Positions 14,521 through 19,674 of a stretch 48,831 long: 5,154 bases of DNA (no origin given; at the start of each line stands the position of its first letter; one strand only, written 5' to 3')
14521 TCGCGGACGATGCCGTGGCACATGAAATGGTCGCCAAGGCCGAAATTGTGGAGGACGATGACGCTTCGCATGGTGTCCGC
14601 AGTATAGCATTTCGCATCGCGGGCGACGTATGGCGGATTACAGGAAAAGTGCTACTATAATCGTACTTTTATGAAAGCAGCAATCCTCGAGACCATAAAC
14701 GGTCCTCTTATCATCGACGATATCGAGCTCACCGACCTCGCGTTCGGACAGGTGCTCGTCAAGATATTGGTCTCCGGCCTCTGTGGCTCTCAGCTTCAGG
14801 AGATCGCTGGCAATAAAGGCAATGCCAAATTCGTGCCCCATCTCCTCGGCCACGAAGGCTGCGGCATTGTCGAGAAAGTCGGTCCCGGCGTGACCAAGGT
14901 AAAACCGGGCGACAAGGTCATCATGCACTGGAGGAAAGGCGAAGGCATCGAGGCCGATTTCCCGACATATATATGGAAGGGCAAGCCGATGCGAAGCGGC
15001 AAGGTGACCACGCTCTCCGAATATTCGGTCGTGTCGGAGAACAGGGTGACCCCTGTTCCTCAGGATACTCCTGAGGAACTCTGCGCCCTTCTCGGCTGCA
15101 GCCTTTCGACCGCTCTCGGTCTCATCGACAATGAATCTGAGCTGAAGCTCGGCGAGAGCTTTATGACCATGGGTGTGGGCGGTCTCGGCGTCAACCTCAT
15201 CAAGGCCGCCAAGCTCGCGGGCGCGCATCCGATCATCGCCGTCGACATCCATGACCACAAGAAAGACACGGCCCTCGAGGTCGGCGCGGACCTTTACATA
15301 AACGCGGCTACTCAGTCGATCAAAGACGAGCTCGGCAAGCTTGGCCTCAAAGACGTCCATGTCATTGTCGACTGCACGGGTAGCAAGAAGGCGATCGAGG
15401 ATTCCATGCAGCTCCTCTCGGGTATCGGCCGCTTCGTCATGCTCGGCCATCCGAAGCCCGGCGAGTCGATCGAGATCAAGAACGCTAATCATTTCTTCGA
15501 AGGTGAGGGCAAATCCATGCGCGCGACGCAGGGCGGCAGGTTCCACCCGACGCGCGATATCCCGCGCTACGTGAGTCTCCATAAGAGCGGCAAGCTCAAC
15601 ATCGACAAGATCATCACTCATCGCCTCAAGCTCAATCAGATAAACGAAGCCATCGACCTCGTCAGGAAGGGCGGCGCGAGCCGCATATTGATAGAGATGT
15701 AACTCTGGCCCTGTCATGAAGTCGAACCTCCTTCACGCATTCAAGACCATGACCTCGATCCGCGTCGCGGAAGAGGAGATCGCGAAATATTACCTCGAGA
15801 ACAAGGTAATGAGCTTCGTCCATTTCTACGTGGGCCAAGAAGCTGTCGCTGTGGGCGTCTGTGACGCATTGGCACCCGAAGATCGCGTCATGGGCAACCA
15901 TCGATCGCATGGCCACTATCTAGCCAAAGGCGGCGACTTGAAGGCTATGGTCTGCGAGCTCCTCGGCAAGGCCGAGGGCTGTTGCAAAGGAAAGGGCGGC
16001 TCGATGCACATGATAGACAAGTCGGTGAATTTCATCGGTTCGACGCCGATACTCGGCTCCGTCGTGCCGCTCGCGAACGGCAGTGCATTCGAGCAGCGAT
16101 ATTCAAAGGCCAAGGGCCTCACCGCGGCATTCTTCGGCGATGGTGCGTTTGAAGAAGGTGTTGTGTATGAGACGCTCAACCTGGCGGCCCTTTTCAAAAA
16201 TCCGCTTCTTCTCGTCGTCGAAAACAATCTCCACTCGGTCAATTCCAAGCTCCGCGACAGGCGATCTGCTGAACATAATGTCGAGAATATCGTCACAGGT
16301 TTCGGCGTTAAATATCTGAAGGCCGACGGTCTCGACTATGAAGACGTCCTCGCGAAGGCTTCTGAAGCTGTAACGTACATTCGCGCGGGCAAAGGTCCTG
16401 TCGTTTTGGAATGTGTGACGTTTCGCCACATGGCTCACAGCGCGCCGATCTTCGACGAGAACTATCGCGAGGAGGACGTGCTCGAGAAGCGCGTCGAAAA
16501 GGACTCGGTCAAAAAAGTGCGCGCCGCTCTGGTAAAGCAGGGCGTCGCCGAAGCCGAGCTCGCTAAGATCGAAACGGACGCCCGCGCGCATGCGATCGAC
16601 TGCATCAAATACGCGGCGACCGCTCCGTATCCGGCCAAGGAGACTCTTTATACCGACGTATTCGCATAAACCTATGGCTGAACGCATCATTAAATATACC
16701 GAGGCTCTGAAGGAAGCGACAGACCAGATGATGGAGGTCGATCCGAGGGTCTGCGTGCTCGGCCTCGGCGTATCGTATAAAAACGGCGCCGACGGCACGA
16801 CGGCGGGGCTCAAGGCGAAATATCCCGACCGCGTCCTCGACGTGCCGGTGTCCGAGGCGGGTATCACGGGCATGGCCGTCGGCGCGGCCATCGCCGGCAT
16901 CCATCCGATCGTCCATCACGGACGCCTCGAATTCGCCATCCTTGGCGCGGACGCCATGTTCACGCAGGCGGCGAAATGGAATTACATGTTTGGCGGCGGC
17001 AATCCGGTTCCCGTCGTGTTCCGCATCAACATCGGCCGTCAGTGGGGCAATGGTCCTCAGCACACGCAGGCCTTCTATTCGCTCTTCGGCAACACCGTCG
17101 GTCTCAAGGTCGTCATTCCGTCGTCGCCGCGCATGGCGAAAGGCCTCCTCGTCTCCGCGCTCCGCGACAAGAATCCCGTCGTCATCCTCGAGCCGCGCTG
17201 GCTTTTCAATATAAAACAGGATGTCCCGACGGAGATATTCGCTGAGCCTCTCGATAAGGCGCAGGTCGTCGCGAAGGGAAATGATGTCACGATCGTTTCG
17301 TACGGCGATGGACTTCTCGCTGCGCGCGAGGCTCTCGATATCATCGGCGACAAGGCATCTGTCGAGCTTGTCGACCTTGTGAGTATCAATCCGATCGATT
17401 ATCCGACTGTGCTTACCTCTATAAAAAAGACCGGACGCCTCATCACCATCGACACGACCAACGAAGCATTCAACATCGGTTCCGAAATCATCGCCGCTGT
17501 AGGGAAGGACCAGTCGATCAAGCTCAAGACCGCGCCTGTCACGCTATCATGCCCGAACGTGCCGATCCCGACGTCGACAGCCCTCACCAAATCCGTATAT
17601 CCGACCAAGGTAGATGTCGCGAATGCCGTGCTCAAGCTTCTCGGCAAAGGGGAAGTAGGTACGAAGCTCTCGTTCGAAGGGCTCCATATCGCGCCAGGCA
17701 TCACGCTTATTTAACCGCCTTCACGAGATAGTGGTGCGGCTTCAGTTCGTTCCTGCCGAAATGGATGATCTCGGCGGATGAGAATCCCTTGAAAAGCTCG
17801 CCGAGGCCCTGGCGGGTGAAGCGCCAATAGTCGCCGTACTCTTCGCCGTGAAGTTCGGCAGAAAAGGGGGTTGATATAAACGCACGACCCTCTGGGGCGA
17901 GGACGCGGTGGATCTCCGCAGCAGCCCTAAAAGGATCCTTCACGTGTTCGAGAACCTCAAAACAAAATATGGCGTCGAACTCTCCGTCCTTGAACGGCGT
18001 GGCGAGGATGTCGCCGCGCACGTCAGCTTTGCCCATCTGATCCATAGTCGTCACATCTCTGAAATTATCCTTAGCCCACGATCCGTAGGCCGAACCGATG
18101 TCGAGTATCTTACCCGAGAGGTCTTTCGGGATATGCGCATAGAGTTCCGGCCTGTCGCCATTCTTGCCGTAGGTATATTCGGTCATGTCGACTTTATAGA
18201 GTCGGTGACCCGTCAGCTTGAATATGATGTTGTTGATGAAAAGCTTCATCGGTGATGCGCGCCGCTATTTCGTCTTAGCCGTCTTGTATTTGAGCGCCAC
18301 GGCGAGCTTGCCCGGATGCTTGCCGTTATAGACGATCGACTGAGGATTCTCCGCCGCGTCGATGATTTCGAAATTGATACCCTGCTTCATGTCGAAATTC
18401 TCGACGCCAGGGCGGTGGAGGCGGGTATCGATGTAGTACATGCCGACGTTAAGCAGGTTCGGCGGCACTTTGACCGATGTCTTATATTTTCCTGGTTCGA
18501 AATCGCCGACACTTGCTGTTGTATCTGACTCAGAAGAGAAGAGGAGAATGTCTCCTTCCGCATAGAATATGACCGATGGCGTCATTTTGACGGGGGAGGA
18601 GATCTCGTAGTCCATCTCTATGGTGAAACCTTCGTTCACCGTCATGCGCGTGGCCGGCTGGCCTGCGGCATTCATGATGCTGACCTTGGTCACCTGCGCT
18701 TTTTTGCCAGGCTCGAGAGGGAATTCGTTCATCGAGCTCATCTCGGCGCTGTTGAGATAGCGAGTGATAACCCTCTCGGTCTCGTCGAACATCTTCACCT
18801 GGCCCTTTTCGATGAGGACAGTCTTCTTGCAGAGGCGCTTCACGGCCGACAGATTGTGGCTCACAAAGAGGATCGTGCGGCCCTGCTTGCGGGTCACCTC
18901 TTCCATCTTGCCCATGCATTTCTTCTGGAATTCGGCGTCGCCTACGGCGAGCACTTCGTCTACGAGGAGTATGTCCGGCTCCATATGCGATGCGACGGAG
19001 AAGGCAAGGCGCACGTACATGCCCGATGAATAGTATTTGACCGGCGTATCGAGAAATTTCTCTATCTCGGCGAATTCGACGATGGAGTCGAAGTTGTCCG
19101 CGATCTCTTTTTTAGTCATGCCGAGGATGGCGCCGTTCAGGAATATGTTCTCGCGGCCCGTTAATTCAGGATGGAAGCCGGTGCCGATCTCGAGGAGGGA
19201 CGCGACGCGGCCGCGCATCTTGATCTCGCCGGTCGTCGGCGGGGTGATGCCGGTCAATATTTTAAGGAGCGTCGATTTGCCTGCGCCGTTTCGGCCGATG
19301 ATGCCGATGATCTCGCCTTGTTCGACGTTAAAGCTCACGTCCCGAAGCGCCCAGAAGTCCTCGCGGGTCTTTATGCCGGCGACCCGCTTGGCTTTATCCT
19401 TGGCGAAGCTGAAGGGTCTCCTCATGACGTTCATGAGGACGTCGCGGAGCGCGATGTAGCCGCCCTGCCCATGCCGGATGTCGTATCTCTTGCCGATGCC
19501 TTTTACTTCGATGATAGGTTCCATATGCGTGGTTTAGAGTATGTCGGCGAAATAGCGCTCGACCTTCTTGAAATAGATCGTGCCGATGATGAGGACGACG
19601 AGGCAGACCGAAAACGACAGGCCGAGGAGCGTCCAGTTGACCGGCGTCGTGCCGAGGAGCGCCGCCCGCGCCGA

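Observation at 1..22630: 22.6 kb ABC-transporter-dependent surface-glycan locus with unusually dense methylation capacity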

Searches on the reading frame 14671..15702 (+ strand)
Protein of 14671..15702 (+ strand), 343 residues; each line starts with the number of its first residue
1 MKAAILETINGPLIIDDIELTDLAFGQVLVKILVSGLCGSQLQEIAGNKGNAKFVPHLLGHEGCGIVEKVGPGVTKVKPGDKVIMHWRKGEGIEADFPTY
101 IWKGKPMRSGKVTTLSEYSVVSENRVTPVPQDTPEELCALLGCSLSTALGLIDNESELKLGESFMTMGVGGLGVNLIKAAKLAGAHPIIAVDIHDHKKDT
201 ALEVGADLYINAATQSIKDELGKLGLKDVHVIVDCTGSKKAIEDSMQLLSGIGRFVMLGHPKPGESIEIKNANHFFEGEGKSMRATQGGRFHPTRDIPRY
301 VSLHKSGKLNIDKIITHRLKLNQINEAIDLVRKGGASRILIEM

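Call 4: search_protein_families(library=pfam, proteins=[window:14671-15702:+], max_evalue=0.01)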
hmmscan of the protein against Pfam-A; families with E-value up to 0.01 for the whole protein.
window:14671-15702:+ (343 aa): 4 families
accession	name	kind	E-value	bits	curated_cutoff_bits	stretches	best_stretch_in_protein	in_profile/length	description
PF00107.32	ADH_zinc_N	-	1.4e-20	74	31.8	1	171-290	1-116/129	Zinc-binding dehydrogenase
PF08240.17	ADH_N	-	1e-16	61.5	23.5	1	26-131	3-104/104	Alcohol dehydrogenase GroES-like domain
PF13602.12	ADH_zinc_N_2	-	1.9e-08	35.7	27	1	205-335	2-127/134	Zinc-binding dehydrogenase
PF16912.11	Glu_dehyd_C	-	1.3e-05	25.2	34.9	1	164-271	34-141/211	Glucose dehydrogenase C-terminus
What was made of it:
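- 14671..15702 (+): Zn-dependent medium-chain alcohol dehydrogenase. ADH_N plus ADH_zinc_N (call 4).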

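Call 15: search_protein_families(library=ncbifam, proteins=[window:14671-15702:+], max_evalue=0.01)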
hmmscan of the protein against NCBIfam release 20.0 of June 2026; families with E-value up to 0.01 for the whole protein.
window:14671-15702:+ (343 aa): 22 families
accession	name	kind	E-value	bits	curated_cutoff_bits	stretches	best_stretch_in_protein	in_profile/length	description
TIGR03989.1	Rxyl_3153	subfamily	1.4e-55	189.1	440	2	111-341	137-368/370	NDMA-dependent alcohol dehydrogenase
TIGR03451.1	mycoS_dep_FDH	equivalog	8.1e-52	176.2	512.9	2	113-341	129-356/358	S-(hydroxymethyl)mycothiol dehydrogenase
TIGR02818.1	adh_III_F_hyde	equivalog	5.7e-47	160.5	543.95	2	112-343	137-368/368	S-(hydroxymethyl)glutathione dehydrogenase/class III alcohol dehydrogenase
TIGR00692.1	tdh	equivalog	7.6e-33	113.9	458.35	1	15-341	13-338/340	L-threonine 3-dehydrogenase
NF003808.0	PRK05396.1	equivalog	6.6e-30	104.1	380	1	12-342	12-339/341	L-threonine 3-dehydrogenase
NF006940.0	PRK09422.1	equivalog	2.8e-27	95.6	344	1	1-269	1-270/338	alcohol dehydrogenase AdhP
NF041097.1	keto_inos_dh_IolM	equivalog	4.7e-27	94.6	450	2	149-341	195-387/389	scyllo-inosose 3-dehydrogenase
NF010344.0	PRK13771.1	subfamily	1.5e-26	93.2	349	1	1-341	1-331/334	putative alcohol dehydrogenase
NF041172.1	AcrlCoa_red_Thmprot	equivalog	9.1e-25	87.3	500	1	1-334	1-324/334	acryloyl-CoA reductase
NF007489.0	PRK10083.1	equivalog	1.3e-24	86.8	376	1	1-333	1-325/339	Zn-dependent oxidoreductase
TIGR03366.1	HpnZ_proposed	hypoth_equivalog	1.9e-24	86.4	328.1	2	120-270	116-264/315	putative phosphonate catabolism associated alcohol dehydrogenase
NF007642.0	PRK10309.1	equivalog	4.4e-19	68.9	550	1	10-248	9-249/347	galactitol-1-phosphate 5-dehydrogenase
TIGR02824.1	quinone_pig3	subfamily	1.5e-17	63.6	296.8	2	115-261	94-240/325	putative NAD(P)H quinone oxidoreductase, PIG3 family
TIGR01751.1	crot-CoA-red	equivalog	2.5e-17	62.7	378.55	1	15-229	27-258/398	crotonyl-CoA carboxylase/reductase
NF007375.0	PRK09880.1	equivalog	1.3e-16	60.4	469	1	114-261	125-268/344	L-idonate 5-dehydrogenase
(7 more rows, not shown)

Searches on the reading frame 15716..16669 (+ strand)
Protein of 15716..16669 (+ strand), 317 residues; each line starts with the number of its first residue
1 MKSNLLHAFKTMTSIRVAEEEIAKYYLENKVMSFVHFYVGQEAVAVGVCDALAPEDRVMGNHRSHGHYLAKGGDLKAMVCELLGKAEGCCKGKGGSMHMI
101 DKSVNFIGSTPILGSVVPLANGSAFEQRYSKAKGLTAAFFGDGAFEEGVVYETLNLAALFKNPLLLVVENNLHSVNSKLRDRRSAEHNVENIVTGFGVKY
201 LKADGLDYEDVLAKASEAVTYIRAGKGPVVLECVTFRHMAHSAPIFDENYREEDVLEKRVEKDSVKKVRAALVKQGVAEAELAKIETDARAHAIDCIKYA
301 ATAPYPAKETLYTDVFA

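Call 4: search_protein_families(library=pfam, proteins=[window:15716-16669:+], max_evalue=0.01)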
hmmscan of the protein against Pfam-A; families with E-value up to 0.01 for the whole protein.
window:15716-16669:+ (317 aa): 3 families
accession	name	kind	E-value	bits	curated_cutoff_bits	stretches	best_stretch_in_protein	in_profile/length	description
PF00676.26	E1_dh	-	2.8e-61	207.6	22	1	12-307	3-298/300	Dehydrogenase E1 component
PF13292.11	DXP_synthase_N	-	1.1e-05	25.3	21.2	1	117-177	117-177/274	1-deoxy-D-xylulose-5-phosphate synthase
PF06330.16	TRI5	-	0.0017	17.7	25.2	1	136-270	190-323/362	Trichodiene synthase (TRI5)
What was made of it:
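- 15716..16669 (+): ThDP-dependent E1 alpha-like subunit. E1_dh, E 3e-61 (call 4).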

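Call 15: search_protein_families(library=ncbifam, proteins=[window:15716-16669:+], max_evalue=0.01)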
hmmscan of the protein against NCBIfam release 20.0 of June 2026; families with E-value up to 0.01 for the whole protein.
window:15716-16669:+ (317 aa): 11 families
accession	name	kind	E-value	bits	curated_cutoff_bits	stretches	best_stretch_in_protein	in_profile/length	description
TIGR03182.1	PDH_E1_alph_y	equivalog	1e-89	300.6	393.85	1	3-317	2-315/315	pyruvate dehydrogenase (acetyl-transferring) E1 component subunit alpha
TIGR03181.1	PDH_E1_alph_x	equivalog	3.3e-48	164.3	411.35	1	3-317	24-328/341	pyruvate dehydrogenase (acetyl-transferring) E1 component subunit alpha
NF004559.0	PRK05899.2-5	equivalog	7.5e-07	27.8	488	1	110-231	125-243/627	transketolase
TIGR00239.1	2oxo_dh_E1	equivalog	1.1e-06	26.9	770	1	122-283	334-498/931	2-oxoglutarate dehydrogenase E1 component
NF006914.0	PRK09404.1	equivalog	4.7e-06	25.2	764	1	129-291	336-502/919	2-oxoglutarate dehydrogenase E1 component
NF003933.0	PRK05444.2-2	equivalog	1e-05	24.3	395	1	114-262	121-274/606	1-deoxy-D-xylulose-5-phosphate synthase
NF008968.0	PRK12315.1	subfamily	1.1e-05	23.9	510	1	117-236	120-244/582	1-deoxy-D-xylulose-5-phosphate synthase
NF008907.0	PRK12270.1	equivalog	2.8e-05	22.1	878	1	130-286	657-817/1241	multifunctional oxoglutarate decarboxylase/oxoglutarate dehydrogenase thiamine pyrophosphate-binding subunit/dihydrolipoyllysine-residue suc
NF004558.0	PRK05899.2-4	equivalog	4.2e-05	22.1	788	1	114-233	115-237/651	transketolase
TIGR00232.1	tktlase_bact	equivalog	0.00014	20.4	682.25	1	135-235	144-241/654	transketolase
TIGR00204.1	dxs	equivalog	0.0037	15.8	465.95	1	122-178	122-178/616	1-deoxy-D-xylulose-5-phosphate synthase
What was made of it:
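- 15716..16669 (+): PDH_E1_alph_y scores 300 bits, below its 394-bit cut-off (call 15).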

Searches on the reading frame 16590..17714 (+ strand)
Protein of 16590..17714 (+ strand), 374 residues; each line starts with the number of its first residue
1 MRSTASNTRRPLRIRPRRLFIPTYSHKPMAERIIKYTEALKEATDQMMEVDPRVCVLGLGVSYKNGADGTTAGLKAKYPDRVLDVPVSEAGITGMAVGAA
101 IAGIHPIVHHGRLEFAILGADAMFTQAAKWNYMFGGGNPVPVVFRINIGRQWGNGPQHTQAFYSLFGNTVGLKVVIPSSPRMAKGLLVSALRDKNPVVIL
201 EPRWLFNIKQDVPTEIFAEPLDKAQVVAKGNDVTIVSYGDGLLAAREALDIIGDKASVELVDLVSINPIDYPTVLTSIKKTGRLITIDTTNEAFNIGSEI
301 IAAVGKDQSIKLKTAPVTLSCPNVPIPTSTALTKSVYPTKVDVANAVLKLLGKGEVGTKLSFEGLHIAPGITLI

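Call 4: search_protein_families(library=pfam, proteins=[window:16590-17714:+], max_evalue=0.01)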
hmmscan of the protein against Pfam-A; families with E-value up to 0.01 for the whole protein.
window:16590-17714:+ (374 aa): 2 families
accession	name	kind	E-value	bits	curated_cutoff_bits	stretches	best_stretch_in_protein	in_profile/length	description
PF02779.29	Transket_pyr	-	1.1e-25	90.7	27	1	34-205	3-171/174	Transketolase, pyrimidine binding domain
PF02780.25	Transketolase_C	-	1.5e-20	73.8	25.9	1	223-342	2-123/124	Transketolase, C-terminal domain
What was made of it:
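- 16674..17714 (+): E1 beta-like subunit (the ORF is open from 16590; the likely start is ATG 16674). Transket_pyr plus Transketolase_C (call 4).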

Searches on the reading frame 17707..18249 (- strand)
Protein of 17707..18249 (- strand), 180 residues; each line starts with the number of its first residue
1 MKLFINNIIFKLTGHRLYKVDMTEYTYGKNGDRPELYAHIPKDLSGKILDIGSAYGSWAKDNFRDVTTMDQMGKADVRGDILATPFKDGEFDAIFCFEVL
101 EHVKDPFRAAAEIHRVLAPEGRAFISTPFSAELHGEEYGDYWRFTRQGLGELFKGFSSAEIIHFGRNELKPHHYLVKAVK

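Call 4: search_protein_families(library=pfam, proteins=[window:17707-18249:-], max_evalue=0.01)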
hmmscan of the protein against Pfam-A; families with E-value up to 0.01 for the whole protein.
window:17707-18249:- (180 aa): 6 families
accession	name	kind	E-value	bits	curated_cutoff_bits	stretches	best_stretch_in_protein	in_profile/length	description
PF13489.12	Methyltransf_23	-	2.3e-15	57.1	27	1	42-148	20-140/164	Methyltransferase domain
PF08241.18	Methyltransf_11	-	5.4e-15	56.2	21.2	1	74-125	29-95/95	Methyltransferase domain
PF13649.12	Methyltransf_25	-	3.5e-09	37.7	27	1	77-121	51-97/97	Methyltransferase domain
PF13847.12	Methyltransf_31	-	1.8e-07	31.4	27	1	78-129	60-113/145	Methyltransferase domain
PF08242.18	Methyltransf_12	-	3.1e-07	31.4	30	1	86-122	63-97/98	Methyltransferase domain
PF05219.18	DREV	-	0.0051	16.4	26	1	88-127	149-188/265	DREV methyltransferase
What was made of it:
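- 17707..18249 (-): Small SAM methyltransferase, last gene of the wzm-wzt-MT unit. It is the best candidate for the chain-terminating cap enzyme. Methyltransf_23, 57 bits, and Methyltransf_11, 56 bits (call 4).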

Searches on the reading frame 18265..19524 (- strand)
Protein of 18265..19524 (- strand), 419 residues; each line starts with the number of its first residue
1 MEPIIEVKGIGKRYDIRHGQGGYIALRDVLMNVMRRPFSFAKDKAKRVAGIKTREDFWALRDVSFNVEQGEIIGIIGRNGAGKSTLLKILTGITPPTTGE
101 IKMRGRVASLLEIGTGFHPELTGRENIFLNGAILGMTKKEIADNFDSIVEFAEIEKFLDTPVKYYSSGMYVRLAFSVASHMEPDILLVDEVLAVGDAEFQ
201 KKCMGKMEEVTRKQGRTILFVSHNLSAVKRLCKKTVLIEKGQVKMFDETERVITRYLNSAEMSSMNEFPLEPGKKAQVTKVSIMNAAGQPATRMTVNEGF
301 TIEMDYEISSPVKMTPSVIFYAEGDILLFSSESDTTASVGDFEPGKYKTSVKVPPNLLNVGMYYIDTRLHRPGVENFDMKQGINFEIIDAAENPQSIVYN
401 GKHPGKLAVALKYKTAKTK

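Call 4: search_protein_families(library=pfam, proteins=[window:18265-19524:-], max_evalue=0.01)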
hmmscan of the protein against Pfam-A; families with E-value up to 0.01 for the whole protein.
window:18265-19524:- (419 aa): 5 families
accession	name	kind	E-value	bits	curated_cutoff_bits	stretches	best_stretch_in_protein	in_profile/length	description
PF00005.33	ABC_tran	-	1.4e-23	84.5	25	1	60-191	1-135/137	ABC transporter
PF14524.12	Wzt_C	-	5.5e-09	36.6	30.4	1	274-388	8-130/143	Wzt C-terminal domain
PF13304.12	AAA_21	-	0.00051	20.6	27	1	72-92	1-21/304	AAA domain, putative AbiEii toxin, Type IV TA system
PF13476.12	AAA_23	-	0.0006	20.9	27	1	60-93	10-42/201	AAA domain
PF13555.12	AAA_29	-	0.003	17.7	27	1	65-87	17-39/61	P-loop containing region of AAA domain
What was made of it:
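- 18265..19524 (-): Wzt: ABC transporter ATPase with a C-terminal glycan-binding domain. ABC_tran, 84.5 bits, plus Wzt_C, 36.6 bits (cut-off 30.4) (call 4).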
